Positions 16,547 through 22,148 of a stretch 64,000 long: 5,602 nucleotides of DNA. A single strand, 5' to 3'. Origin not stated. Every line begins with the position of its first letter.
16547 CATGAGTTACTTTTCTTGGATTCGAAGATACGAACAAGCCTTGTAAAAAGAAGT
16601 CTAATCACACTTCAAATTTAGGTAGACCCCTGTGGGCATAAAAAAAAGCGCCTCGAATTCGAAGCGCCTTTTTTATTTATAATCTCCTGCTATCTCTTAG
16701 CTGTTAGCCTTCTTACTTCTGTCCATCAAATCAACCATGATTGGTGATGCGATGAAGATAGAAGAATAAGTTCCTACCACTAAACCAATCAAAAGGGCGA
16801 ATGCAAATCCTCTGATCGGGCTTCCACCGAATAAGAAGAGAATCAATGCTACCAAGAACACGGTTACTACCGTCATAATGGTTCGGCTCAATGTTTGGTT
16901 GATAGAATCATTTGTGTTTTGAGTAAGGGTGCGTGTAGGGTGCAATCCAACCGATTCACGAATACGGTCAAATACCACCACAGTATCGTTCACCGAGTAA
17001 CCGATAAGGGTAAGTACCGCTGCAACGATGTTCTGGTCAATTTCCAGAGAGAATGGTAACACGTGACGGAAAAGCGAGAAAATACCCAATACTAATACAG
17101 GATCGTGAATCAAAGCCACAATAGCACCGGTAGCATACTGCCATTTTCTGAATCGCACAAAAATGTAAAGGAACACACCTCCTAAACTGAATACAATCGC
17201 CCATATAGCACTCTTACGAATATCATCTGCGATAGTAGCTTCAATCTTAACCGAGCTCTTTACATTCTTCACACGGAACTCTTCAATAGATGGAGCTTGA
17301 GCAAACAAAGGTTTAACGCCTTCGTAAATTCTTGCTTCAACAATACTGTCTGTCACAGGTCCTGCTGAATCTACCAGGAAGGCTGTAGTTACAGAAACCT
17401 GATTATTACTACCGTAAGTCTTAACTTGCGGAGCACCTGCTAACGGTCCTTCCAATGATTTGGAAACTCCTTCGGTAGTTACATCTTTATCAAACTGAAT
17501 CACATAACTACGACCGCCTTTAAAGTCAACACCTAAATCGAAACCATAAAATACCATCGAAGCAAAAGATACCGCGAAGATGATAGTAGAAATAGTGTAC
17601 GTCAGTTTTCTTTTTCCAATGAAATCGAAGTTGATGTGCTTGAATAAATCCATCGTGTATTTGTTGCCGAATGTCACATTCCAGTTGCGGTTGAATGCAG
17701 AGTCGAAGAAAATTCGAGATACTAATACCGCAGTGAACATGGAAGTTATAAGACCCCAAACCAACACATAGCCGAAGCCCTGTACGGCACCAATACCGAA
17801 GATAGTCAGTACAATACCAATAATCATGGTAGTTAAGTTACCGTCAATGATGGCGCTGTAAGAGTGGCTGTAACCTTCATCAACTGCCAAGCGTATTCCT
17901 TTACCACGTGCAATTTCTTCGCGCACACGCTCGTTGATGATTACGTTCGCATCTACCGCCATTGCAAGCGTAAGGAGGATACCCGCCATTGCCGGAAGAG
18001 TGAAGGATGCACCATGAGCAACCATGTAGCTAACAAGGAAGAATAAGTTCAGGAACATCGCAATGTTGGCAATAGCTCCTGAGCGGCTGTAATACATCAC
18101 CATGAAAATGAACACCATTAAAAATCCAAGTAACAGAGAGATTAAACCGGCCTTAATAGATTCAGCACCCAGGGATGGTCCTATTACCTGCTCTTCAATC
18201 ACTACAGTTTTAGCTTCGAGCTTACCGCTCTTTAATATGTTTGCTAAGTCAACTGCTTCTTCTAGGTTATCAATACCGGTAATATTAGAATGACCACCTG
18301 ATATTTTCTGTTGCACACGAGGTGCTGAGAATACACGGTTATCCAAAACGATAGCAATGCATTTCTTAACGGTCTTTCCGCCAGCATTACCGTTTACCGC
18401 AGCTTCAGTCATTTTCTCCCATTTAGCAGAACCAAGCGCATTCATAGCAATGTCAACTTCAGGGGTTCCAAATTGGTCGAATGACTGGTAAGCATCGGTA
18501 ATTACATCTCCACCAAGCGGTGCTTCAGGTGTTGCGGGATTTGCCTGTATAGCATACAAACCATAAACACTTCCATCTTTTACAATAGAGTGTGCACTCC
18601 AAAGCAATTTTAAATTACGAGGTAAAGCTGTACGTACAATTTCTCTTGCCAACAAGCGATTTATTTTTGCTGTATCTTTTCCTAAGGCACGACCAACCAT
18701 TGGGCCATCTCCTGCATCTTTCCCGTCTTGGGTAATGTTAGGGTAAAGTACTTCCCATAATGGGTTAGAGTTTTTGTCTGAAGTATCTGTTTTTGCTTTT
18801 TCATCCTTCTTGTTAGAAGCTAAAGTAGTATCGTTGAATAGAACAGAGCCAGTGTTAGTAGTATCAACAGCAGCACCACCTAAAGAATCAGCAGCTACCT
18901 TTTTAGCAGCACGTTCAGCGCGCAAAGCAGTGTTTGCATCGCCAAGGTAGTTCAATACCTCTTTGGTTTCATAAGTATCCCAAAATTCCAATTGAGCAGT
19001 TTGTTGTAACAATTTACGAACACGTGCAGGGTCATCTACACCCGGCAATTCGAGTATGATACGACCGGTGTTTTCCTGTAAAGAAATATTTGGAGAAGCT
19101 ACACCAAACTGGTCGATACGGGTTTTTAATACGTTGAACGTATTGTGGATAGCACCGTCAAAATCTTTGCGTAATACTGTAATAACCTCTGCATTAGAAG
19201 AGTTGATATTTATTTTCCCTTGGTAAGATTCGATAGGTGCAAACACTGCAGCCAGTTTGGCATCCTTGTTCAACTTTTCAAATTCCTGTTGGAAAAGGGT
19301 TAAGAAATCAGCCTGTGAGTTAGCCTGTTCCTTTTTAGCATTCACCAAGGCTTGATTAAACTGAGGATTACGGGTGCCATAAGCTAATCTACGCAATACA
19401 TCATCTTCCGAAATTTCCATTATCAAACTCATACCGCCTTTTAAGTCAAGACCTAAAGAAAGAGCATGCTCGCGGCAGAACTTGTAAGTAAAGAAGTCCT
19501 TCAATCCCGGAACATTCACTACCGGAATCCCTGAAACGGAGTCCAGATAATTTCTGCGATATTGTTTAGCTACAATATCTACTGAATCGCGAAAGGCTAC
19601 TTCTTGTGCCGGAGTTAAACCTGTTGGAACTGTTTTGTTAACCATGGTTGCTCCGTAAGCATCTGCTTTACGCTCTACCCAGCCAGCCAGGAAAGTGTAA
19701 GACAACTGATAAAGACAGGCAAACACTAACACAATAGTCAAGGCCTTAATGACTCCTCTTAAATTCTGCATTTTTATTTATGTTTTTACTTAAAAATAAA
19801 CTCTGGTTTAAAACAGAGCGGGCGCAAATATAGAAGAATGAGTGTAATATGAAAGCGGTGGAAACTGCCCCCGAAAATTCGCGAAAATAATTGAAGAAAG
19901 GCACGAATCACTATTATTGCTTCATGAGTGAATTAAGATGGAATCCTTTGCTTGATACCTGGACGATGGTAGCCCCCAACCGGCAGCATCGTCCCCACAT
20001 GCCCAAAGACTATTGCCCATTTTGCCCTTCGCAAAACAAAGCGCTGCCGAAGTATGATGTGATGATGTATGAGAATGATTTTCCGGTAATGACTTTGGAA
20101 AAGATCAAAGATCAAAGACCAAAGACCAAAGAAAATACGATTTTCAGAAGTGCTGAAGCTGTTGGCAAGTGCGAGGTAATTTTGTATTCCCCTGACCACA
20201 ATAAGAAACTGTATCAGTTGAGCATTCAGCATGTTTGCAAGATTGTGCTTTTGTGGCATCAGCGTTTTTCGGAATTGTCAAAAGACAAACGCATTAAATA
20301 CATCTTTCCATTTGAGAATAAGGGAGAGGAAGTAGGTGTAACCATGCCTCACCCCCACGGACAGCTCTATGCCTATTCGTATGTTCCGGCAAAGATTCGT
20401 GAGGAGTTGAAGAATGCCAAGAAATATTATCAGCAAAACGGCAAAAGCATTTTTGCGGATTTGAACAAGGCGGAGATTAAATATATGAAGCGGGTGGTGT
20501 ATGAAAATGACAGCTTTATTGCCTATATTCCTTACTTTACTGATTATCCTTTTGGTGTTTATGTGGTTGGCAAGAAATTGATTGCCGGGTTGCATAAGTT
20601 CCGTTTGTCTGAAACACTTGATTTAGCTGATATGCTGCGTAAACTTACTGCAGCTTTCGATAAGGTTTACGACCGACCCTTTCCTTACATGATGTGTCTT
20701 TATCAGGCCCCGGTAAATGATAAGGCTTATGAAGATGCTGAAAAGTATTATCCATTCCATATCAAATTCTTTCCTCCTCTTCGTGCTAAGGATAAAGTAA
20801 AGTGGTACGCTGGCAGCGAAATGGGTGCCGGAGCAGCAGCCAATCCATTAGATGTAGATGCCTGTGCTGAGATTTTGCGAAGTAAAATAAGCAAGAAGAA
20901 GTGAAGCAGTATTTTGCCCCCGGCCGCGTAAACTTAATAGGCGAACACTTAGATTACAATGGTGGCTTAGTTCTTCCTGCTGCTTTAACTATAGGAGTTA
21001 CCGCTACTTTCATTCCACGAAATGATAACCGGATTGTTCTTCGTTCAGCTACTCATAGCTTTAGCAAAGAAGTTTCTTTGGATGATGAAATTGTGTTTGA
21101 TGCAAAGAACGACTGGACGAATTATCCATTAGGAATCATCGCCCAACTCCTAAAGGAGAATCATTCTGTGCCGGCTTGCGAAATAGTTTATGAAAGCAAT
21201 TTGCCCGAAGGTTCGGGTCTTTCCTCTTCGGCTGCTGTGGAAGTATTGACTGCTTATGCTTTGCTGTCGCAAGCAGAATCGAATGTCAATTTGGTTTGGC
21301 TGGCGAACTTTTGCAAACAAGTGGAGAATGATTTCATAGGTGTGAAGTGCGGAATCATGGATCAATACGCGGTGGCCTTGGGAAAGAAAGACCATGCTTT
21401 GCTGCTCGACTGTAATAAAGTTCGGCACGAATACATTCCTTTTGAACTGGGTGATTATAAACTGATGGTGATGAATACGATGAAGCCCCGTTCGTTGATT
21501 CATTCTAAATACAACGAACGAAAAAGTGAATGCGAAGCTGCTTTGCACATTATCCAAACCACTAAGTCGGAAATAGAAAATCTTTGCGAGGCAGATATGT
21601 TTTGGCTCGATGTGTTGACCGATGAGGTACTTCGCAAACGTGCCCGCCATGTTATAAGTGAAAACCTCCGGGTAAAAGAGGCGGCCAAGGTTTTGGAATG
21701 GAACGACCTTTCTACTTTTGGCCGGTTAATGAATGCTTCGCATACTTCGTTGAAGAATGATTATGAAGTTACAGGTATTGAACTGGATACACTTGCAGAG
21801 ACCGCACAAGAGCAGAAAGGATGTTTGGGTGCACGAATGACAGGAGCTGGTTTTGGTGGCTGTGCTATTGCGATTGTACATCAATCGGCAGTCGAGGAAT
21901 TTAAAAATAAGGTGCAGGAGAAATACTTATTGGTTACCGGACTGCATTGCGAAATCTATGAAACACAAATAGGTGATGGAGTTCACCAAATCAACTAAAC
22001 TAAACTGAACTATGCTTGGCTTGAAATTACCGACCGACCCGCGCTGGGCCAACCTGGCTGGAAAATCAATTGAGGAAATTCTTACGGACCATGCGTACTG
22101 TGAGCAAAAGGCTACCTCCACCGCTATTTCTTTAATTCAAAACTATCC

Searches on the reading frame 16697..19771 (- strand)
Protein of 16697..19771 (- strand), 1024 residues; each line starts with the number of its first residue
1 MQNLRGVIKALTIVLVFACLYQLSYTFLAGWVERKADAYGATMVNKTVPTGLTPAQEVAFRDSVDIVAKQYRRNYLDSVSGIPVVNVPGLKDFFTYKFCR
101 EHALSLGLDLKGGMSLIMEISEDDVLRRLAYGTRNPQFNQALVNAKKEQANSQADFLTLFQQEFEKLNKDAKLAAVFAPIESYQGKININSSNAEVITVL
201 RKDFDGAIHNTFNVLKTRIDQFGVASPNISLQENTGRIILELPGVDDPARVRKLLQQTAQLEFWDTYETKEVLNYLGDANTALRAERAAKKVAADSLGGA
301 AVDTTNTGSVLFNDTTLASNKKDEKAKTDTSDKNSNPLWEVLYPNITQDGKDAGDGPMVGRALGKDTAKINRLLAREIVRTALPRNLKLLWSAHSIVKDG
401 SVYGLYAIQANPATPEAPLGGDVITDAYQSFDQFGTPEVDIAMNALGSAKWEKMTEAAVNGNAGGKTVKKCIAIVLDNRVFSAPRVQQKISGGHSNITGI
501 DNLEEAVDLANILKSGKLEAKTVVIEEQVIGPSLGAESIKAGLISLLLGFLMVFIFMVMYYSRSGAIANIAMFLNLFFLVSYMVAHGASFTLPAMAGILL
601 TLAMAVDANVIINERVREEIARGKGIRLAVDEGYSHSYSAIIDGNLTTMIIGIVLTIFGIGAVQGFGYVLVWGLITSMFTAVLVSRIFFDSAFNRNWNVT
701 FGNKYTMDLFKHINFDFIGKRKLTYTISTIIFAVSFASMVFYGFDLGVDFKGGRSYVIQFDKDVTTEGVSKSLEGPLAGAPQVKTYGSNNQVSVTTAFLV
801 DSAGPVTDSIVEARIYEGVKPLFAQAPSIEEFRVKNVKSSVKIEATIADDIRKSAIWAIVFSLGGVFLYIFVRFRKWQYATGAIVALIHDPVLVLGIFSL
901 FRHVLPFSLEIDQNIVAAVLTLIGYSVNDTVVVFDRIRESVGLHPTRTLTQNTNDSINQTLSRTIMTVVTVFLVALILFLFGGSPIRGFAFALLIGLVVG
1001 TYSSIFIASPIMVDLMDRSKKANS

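Call 12: search_protein_families(library=pfam, proteins=[window:16697-19771:-], max_evalue=0.001)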
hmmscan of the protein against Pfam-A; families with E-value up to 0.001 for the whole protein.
window:16697-19771:- (1024 aa): 4 families
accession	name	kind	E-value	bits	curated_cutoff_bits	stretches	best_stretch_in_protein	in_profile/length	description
PF02355.23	SecD_SecF_C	-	4.7e-75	251.6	20.5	2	836-1016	14-187/189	Protein export membrane protein SecD/SecF, C-terminal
PF22599.2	SecDF_P1_head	-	1.8e-23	83.1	27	1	416-520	18-114/114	SecDF, P1 head subdomain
PF21760.3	SecD_1st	-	8e-18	64.1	27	1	210-265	3-57/60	Protein translocase subunit SecDF, P1 domain, N-terminal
PF07549.19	Sec_GG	-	1.7e-11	43.7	20.3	1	738-764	2-28/28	SecD/SecF GG Motif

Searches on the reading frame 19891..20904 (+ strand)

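Call 12: search_protein_families(library=pfam, proteins=[window:19891-20904:+], max_evalue=0.001)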
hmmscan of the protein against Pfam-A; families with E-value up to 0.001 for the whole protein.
window:19891-20904:+ (337 aa): 2 families
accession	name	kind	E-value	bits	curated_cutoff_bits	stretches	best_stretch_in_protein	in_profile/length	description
PF01087.27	GalP_UDP_transf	-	1e-30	108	22.1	1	13-166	12-184/184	Galactose-1-phosphate uridyl transferase, N-terminal domain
PF02744.22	GalP_UDP_tr_C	-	1.9e-19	70.4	29.2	1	173-304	2-128/165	Galactose-1-phosphate uridyl transferase, C-terminal domain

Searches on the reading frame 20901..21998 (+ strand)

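Call 12: search_protein_families(library=pfam, proteins=[window:20901-21998:+], max_evalue=0.001)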
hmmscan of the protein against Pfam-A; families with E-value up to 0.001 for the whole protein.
window:20901-21998:+ (365 aa): 3 families
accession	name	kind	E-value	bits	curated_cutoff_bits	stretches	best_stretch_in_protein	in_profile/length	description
PF00288.32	GHMP_kinases_N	-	2.1e-18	66.7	22.3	1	74-162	1-87/87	GHMP kinases N terminal domain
PF10509.15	GalKase_gal_bdg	-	1.3e-15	57.1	23.1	1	4-35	14-45/49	Galactokinase galactose-binding signature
PF08544.19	GHMP_kinases_C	-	2e-15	57.4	21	1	266-342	6-83/85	GHMP kinases C terminal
